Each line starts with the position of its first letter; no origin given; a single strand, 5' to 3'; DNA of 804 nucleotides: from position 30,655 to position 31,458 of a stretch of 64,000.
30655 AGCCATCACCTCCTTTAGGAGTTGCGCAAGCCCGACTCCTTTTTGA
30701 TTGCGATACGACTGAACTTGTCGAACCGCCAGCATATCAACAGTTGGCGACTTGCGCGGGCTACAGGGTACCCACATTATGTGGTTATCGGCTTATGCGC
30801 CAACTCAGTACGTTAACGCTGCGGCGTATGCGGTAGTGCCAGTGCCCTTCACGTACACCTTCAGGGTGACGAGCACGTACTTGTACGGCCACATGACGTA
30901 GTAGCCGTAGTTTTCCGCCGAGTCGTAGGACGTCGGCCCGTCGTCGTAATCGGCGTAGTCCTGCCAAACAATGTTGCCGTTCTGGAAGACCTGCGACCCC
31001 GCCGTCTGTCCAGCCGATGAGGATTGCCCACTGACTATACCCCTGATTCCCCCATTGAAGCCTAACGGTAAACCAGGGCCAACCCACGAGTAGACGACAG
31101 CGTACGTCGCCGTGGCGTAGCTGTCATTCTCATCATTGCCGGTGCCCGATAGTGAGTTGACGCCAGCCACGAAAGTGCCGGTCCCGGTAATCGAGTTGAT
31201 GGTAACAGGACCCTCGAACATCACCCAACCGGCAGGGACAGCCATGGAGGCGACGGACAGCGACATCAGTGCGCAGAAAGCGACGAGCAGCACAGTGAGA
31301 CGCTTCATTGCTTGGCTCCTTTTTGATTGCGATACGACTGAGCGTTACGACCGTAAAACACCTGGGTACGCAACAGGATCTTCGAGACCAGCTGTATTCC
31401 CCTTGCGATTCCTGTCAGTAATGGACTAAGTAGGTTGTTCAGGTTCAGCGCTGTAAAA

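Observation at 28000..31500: Two pairs of tandem paralogous secreted W/Y/N-rich proteins with conserved roughly 230-290-nt leaders, TTG starts and perfect palindromic terminators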

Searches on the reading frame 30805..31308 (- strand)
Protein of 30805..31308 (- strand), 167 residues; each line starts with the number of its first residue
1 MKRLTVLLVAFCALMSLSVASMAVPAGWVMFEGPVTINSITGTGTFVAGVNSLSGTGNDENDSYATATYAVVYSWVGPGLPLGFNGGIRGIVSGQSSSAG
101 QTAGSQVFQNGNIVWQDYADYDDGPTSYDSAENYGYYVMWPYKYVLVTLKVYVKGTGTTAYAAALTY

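Call 9: search_protein_families(library=pfam, proteins=[window:30805-31308:-], max_evalue=1)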
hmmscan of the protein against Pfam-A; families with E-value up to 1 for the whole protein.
window:30805-31308:- (167 aa): 0 families

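Call 10: search_protein_families(library=ncbifam, proteins=[window:30805-31308:-], max_evalue=1)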
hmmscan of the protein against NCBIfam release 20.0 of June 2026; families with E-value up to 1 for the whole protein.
window:30805-31308:- (167 aa): 0 families

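Call 14: find_homologous_proteins(query=window:30805-31308:-)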
Query window:30805-31308:- (167 aa): 2 proteins with E <= 0.001 among 293 candidates.
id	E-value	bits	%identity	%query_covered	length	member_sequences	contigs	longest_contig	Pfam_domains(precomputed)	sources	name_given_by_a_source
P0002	8.1e-104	363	100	100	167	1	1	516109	-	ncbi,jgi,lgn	ncbi:MAG: hypothetical protein WC773_01940 [Patescibacteria group bacterium]|jgi:hypothetical protei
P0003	5.3e-50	188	61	91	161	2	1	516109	-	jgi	jgi:hypothetical protein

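Call 33: predict_structure(alignment_id=A3)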
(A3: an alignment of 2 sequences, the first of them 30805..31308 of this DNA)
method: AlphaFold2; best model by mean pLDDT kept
length: 167 residues; sequences in the alignment: 2
mean_pLDDT: 66.0   pTM: 0.59
mean pLDDT of the five models: 66.0, 59.8, 56.9, 36.6, 29.6
residues with pLDDT >= 90: 0; 70-90: 61; 50-70: 90; < 50: 16
segments of 3 or more residues with pLDDT < 50: 20-23, 135-139
pLDDT, mean of each block of 10 residues (from residue 1): 67 55 55 70 83 82 79 63 53 68 66 62 53 48 71 81 67
secondary structure, 60 per line:
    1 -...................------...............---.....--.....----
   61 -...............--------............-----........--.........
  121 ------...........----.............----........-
elements in order: H2-20 E27-41 E45-49 E52-56 E62-76 E85-96 E102-109 E112-120 E127-137 E142-154 E159-166

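Call 38: fold_search(model_id=the predicted structure, library=pdb)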
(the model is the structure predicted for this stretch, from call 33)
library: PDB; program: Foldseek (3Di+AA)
matches with E <= 10: 1510; with E <= 0.001: 14
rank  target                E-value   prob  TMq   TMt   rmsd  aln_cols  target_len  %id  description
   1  8okh_A                3.5e-05  1.00  0.45  0.45   9.9       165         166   13  Crystal structure of Bdellovibrio bacteriovorus Bd1399 (released 2023-10-25)
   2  8okh_B                3.9e-05  1.00  0.46  0.46   9.4       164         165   12  Crystal structure of Bdellovibrio bacteriovorus Bd1399 (released 2023-10-25)
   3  5w6h_A                1.6e-04  1.00  0.31  0.11   8.7       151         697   12  Crystal structure of Bacteriophage CBA120 tailspike protein 4 enzymatically active domain (TSP4dN, orf213) (released 2018-10-24)
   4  2zxq                  3.2e-04  1.00  0.32  0.07   9.8       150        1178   17  Crystal structure of endo-alpha-N-acetylgalactosaminidase from Bifidobacterium longum (EngBF) (released 2009-06-16)
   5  6qep                  3.5e-04  1.00  0.37  0.07   7.4       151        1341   15  EngBF DARPin Fusion 4b H14 (released 2019-11-06)
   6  3jxs_A                3.5e-04  1.00  0.38  0.38   8.8       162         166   13  Crystal structure of XG34, an evolved xyloglucan binding CBM (released 2009-10-27)
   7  6sh9_B                4.6e-04  1.00  0.37  0.07   7.2       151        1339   13  EngBF DARPin Fusion 4b D12 (released 2019-11-06)
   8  2xon_L                5.5e-04  1.00  0.44  0.50   8.8       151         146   10  Structure of TmCBM61 in complex with beta-1,4-galactotriose at 1.4 A resolution (released 2010-09-08)
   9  6qev_B                5.8e-04  1.00  0.36  0.06   7.8       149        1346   15  EngBF DARPin Fusion 4b B6 (released 2019-11-06)
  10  6qfk_A                6.1e-04  1.00  0.41  0.07   6.7       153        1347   14  EngBF DARPin Fusion 4b G10 (released 2019-11-06)
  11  8a19_A                6.1e-04  1.00  0.37  0.07   7.2       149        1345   13  Structure of a leucinostatin derivative determined by host lattice display : L1E4V1 construct (released 2022-12-07)
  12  6qfo                  7.2e-04  1.00  0.40  0.07   6.8       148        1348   14  EngBF DARPin Fusion 9b 3G124 (released 2019-11-06)
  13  2xbz_A                8.5e-04  1.00  0.35  0.42   5.7       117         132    9  Multiple oligomeric forms of the Pseudomonas aeruginosa RetS sensor domain modulate accessibility to the ligand-bindin (released 2010-06-30)
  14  7xyc_A                9.5e-04  0.97  0.30  0.12   9.2       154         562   11  CryoEM structure of Klebsiella phage Kp7 type II tail fiber gp52 in vitro (released 2023-06-07)
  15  6r3m_A                1.1e-03  0.84  0.24  0.23  10.0       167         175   11  Family 11 Carbohydrate-Binding Module from Clostridium thermocellum in complex with beta-1,3-1,4-mixed-linked tetrasac (released 2020-02-05)
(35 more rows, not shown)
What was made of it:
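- On Carbohydrate-binding module / lectin-like beta-sandwich: Foldseek gives E 3.5e-5 but TM 0.46 or less on a pLDDT-66 model (calls 33, 38).
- Structural neighbours include the jelly-roll domain of Cry toxins and lectins, though weakly (call 38).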

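Call 57: search_solved_structures(query=A3, max_evalue=10)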
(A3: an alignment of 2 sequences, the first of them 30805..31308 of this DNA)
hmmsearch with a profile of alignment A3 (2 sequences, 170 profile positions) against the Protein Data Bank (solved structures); distinct sequences matched with E-value up to 10: 0.
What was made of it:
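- Closest known: Beta-sandwich carbohydrate-binding modules and lectin-like domains. Different: No Pfam or PDB sequence match was found (calls 9, 57).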

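Call 66: search_protein_families(library=phrogs, proteins=[window:30805-31308:-], max_evalue=0.01)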
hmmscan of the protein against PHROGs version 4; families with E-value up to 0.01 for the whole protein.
window:30805-31308:- (167 aa): 0 families

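Call 67: fold_search(model_id=the predicted structure, library=viral)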
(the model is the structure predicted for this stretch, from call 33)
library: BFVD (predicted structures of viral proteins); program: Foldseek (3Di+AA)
matches with E <= 10: 1755; with E <= 0.001: 82
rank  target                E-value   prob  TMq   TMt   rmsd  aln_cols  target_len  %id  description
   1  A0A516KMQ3            1.8e-05  1.00  0.36  0.16   9.2       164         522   11  Putative pectate lyase protein [Bacillus phage vB_BmeM-Goe8]
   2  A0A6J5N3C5            2.6e-05  1.00  0.40  0.13   9.2       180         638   10  Peptidase S74 domain-containing protein [uncultured Caudovirales phage]
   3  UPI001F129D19         2.9e-05  1.00  0.37  0.12   8.6       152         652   14  (no name look-up for this kind of identifier)
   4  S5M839                4.3e-05  1.00  0.35  0.08   9.7       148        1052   15  Minor structural protein [Bacillus phage Basilisk]
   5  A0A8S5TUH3            4.8e-05  1.00  0.40  0.28   6.5       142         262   13  Uncharacterized protein [Siphoviridae sp. ctWT735]
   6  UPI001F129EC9         5.1e-05  1.00  0.30  0.10  11.2       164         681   14  (no name look-up for this kind of identifier)
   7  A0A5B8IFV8            6.0e-05  1.00  0.36  0.21   8.5       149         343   13  Uncharacterized protein [Mimiviridae sp. ChoanoV1]
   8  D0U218                7.9e-05  1.00  0.33  0.28  10.7       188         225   12  Uncharacterized protein [Clavibacter phage CMP1]
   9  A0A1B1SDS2            9.8e-05  1.00  0.34  0.08   9.6       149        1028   11  (no name in the UniProt tables at hand)
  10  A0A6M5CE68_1          1.4e-04  1.00  0.30  0.09   8.7       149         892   16  (no name in the UniProt tables at hand)
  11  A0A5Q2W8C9            1.4e-04  0.99  0.30  0.13   9.0       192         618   10  (no name in the UniProt tables at hand)
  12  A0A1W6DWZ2            1.4e-04  1.00  0.44  0.09   7.5       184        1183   11  F5/8 type C domain protein [Sphingobium phage Lacusarx]
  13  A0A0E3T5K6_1          1.4e-04  1.00  0.35  0.09  12.6       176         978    8  Tail fiber [Bacillus phage Stills]
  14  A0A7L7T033            1.5e-04  1.00  0.36  0.29  12.7       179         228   11  (no name in the UniProt tables at hand)
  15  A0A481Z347            1.5e-04  1.00  0.30  0.18   9.3       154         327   15  Uncharacterized protein (Fragment) [Mimivirus LCMiAC02]
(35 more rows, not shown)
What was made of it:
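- Closest known: Beta-sandwich carbohydrate-binding modules and lectin-like domains. Same: Its best Foldseek matches are these domains, with E 3.5e-5 to 1e-3 (calls 38, 67).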

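Call 69: find_related_loci(query=A3, collection=viral_contigs, flank=5000)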
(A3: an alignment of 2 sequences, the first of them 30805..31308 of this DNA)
Query A3 (167 aa) in viral_contigs; peptide patterns used: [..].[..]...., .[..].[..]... (x = any residue, [..] = any of these).
219 stretches matched a pattern, but none encodes a relative of the query by tblastn (E <= 1e-3).

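Call 71: find_related_loci(query=A3, collection=metagenome_contigs, flank=5000)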
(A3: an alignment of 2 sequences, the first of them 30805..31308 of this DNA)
Query A3 (167 aa) in metagenome_contigs; peptide patterns used: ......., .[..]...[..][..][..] (x = any residue, [..] = any of these).
184 stretches matched a pattern, but none encodes a relative of the query by tblastn (E <= 1e-3).

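Call 93: search_dna_similar(query=window:30805-31308:-, collection=phages, mode=protein, max_evalue=0.01, max_rows=5)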
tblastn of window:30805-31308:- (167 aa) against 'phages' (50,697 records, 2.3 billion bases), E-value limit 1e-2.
No match.

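Call 95: search_dna_similar(query=window:30805-31308:-, collection=plasmids, mode=protein, max_evalue=0.01, max_rows=5)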
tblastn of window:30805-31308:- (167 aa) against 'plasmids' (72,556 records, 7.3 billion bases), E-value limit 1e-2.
No match.
